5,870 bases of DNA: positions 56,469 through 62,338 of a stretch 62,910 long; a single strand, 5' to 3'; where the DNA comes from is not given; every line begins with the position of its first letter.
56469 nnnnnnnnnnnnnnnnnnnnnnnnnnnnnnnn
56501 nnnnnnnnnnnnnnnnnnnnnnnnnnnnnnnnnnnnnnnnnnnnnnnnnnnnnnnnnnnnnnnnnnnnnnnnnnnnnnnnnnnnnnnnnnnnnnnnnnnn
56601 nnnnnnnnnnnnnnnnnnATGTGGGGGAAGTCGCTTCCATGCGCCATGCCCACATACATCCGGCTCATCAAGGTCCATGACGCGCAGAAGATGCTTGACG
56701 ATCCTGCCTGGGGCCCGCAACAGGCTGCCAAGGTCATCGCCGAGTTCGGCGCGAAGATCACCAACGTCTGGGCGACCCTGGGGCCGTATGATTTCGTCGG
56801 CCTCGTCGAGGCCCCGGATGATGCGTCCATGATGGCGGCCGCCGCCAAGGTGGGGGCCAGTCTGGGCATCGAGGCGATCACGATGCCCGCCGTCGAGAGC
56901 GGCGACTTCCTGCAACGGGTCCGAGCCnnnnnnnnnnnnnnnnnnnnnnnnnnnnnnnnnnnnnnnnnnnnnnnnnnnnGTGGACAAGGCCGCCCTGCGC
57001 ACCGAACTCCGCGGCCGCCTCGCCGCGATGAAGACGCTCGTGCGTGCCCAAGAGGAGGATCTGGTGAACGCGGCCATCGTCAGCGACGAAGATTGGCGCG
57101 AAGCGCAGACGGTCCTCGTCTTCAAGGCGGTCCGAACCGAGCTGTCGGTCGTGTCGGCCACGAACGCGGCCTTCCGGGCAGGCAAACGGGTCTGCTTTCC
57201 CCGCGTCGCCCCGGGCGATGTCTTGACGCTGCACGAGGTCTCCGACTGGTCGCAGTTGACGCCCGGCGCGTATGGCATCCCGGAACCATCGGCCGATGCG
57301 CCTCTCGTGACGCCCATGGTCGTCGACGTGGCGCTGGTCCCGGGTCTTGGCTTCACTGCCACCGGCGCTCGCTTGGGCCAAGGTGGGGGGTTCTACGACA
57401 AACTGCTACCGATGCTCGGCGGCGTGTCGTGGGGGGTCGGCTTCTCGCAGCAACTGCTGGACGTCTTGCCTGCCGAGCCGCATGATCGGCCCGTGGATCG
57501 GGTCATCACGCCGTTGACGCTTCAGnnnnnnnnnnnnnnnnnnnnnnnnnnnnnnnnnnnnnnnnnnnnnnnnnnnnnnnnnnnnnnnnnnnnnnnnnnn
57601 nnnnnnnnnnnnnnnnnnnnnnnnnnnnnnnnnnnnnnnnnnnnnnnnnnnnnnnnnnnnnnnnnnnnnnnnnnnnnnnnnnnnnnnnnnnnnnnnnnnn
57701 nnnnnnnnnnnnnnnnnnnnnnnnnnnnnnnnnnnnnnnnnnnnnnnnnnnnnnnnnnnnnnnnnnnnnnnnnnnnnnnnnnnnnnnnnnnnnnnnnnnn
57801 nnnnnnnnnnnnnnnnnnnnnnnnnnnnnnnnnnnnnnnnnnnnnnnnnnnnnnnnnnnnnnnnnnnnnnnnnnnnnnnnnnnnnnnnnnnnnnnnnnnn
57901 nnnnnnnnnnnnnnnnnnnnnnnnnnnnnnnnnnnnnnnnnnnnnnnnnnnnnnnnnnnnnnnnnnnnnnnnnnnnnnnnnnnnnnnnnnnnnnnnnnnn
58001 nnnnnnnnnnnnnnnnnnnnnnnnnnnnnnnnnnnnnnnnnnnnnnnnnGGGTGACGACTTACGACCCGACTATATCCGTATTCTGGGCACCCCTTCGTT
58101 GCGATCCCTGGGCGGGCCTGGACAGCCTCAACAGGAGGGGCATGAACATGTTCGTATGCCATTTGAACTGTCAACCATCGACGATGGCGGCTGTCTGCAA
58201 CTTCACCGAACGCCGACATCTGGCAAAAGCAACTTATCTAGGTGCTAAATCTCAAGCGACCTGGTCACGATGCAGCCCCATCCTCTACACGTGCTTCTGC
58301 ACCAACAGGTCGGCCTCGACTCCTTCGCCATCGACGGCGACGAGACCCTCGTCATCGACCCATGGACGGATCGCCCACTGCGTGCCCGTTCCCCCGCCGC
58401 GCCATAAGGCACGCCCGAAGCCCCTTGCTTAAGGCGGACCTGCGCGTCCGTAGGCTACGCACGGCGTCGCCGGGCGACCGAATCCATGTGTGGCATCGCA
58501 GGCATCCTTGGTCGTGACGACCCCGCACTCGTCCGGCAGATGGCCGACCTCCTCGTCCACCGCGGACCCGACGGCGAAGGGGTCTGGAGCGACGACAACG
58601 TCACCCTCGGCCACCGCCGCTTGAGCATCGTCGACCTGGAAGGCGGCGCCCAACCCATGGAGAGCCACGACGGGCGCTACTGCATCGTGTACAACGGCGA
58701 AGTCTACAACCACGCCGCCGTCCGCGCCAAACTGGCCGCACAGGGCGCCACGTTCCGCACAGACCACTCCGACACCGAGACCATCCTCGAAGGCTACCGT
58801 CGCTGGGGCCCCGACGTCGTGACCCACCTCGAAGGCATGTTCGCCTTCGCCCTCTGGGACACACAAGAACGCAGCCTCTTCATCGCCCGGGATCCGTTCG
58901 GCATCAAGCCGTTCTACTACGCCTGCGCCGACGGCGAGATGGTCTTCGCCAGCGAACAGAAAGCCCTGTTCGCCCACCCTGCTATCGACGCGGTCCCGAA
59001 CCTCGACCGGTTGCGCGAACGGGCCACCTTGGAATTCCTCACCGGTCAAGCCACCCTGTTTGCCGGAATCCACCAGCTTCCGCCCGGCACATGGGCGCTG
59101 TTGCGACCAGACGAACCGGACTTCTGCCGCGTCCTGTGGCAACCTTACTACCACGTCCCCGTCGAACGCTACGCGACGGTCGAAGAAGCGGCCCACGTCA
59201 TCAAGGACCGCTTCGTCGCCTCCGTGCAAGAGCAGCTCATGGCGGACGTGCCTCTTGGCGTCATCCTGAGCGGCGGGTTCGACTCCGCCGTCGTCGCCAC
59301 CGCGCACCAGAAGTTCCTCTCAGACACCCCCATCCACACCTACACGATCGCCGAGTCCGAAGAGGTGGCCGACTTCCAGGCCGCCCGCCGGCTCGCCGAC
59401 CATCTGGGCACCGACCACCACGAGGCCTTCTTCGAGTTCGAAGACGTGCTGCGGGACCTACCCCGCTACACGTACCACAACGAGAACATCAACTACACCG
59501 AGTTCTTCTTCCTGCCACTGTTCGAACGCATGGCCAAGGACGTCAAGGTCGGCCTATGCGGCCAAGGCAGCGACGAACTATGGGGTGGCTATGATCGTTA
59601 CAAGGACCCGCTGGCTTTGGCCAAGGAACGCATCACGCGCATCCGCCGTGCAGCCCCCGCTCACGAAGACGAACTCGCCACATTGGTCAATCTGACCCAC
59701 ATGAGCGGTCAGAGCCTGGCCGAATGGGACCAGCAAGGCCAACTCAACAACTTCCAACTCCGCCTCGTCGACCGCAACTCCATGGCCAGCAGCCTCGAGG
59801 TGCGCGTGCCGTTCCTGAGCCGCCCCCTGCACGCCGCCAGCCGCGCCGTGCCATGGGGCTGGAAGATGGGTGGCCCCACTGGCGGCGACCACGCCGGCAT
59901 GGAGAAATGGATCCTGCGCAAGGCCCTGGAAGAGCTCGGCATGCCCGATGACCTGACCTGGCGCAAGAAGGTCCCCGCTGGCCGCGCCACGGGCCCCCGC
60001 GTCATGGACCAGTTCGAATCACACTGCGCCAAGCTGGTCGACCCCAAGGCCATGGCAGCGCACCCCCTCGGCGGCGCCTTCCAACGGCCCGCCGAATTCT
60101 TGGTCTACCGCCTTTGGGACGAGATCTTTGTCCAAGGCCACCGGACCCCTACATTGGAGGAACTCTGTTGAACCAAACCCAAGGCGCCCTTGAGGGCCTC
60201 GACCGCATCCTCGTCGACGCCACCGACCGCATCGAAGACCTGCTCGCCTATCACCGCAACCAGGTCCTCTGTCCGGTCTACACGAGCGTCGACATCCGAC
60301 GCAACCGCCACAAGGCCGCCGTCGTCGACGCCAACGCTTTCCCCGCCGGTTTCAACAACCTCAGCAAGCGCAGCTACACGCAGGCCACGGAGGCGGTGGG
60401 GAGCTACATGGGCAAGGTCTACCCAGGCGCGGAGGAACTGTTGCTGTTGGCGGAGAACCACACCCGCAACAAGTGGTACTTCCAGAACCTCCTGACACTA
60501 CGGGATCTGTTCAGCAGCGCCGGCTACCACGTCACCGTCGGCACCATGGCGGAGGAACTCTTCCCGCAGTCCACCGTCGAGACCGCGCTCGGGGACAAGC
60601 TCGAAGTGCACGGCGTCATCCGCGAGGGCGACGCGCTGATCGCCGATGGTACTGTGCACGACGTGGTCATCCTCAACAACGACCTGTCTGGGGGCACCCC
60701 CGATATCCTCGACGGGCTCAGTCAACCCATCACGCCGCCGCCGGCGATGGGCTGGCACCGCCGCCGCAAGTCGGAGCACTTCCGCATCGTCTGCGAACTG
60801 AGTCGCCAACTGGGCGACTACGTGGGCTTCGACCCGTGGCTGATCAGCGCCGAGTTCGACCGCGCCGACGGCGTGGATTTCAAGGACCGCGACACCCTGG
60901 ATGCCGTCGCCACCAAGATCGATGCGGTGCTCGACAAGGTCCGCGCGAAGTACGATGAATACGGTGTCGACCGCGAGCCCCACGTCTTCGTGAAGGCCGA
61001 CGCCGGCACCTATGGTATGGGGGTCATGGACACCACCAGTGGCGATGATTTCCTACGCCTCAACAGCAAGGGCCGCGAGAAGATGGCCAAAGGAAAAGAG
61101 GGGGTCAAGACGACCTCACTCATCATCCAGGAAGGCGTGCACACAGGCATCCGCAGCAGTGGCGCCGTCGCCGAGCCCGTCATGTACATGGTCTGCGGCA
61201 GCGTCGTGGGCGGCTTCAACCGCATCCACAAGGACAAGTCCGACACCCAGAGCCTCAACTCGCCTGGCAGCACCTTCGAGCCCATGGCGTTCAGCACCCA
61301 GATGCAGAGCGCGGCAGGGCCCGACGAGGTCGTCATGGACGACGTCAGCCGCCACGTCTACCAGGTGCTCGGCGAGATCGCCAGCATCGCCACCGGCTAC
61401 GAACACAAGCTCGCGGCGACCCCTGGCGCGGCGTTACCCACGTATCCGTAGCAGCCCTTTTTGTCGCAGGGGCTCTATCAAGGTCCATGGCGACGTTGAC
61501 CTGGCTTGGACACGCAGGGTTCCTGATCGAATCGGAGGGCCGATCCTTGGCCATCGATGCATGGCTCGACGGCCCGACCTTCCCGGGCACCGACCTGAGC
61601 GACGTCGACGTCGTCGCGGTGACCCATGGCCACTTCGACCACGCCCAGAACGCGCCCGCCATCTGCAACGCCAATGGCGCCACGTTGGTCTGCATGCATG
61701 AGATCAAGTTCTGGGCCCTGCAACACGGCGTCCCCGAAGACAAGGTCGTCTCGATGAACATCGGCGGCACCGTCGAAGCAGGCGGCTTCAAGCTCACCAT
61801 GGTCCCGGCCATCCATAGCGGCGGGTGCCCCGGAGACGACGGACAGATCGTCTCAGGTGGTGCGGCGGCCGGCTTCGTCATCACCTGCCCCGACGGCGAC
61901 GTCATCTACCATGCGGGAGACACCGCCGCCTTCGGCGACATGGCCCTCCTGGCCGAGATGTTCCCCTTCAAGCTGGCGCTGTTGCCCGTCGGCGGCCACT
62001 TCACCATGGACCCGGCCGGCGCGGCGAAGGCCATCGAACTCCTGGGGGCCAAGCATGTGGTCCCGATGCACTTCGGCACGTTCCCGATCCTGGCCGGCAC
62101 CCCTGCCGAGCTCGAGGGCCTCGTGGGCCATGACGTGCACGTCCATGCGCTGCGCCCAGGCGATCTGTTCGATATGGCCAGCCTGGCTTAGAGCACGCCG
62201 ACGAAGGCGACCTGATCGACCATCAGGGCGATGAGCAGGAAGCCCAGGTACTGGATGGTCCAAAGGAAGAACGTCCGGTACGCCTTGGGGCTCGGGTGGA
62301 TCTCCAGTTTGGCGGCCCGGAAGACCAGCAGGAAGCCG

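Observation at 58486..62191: Operon pairing an AsnB-type amidotransferase with a rare GshA-type ATP-grasp ligase and an MBL hydrolase: candidate pathway for an unusual gamma-glutamyl or amidated small molecule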

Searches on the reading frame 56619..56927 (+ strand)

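Call 3: search_protein_families(library=pfam, proteins=[window:56619-56927:+])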
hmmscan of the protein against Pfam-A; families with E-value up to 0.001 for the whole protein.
window:56619-56927:+ (103 aa): 1 family
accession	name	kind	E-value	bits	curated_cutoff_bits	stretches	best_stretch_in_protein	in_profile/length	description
PF08734.17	GYD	-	2.2e-13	50.5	31.4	1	22-98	12-88/91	GYD domain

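Call 4: search_protein_families(library=ncbifam, proteins=[window:56619-56927:+])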
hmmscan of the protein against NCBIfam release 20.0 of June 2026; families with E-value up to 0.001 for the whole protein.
window:56619-56927:+ (103 aa): 0 families

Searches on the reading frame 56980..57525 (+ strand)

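Call 3: search_protein_families(library=pfam, proteins=[window:56980-57525:+])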
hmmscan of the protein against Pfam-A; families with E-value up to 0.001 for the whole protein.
window:56980-57525:+ (182 aa): 1 family
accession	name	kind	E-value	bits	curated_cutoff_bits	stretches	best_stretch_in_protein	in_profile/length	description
PF01812.26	5-FTHF_cyc-lig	-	1.7e-32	113.3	27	1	3-178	1-186/186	5-formyltetrahydrofolate cyclo-ligase family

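Call 4: search_protein_families(library=ncbifam, proteins=[window:56980-57525:+])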
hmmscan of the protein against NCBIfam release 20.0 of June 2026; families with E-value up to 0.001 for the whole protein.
window:56980-57525:+ (182 aa): 2 families
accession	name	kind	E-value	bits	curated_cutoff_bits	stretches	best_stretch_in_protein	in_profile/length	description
TIGR02727.1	MTHFS_bact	equivalog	8.9e-38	130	84.9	1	3-178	1-182/182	5-formyltetrahydrofolate cyclo-ligase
NF007661.0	PRK10333.1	equivalog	1.8e-15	57.2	343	1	39-178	47-192/198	5-formyltetrahydrofolate cyclo-ligase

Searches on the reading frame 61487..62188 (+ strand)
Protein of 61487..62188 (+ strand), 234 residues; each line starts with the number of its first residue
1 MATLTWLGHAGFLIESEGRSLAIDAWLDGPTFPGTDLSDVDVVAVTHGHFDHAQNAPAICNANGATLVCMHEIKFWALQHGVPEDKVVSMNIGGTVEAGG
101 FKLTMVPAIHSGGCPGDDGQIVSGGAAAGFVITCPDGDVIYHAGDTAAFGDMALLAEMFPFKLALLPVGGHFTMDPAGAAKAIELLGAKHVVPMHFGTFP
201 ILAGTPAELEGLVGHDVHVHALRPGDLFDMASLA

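Call 3: search_protein_families(library=pfam, proteins=[window:61487-62188:+])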
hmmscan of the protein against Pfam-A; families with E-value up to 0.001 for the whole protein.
window:61487-62188:+ (234 aa): 3 families
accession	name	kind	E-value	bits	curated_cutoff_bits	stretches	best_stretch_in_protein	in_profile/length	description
PF12706.13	Lactamase_B_2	-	1.9e-25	90.1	27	1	23-196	5-200/200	Beta-lactamase superfamily domain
PF13483.12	Lactamase_B_3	-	1e-23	84.5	24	1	3-195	1-160/160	Beta-lactamase superfamily domain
PF00753.33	Lactamase_B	-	4.5e-11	43.5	22.7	1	17-186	14-187/196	Metallo-beta-lactamase superfamily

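Call 4: search_protein_families(library=ncbifam, proteins=[window:61487-62188:+])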
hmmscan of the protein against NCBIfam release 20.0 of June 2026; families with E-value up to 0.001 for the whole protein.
window:61487-62188:+ (234 aa): 3 families
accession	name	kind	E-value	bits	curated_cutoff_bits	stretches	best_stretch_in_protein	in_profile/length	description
NF001911.0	PRK00685.1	equivalog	5.2e-65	219.1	144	1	3-228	2-226/228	metal-dependent hydrolase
NF008688.0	PRK11709.1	equivalog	9.5e-07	28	306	1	37-211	107-298/355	L-ascorbate 6-phosphate lactonase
NF033105.1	bla_subclass_B3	equivalog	8.6e-05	22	240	1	34-87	56-108/257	subclass B3 metallo-beta-lactamase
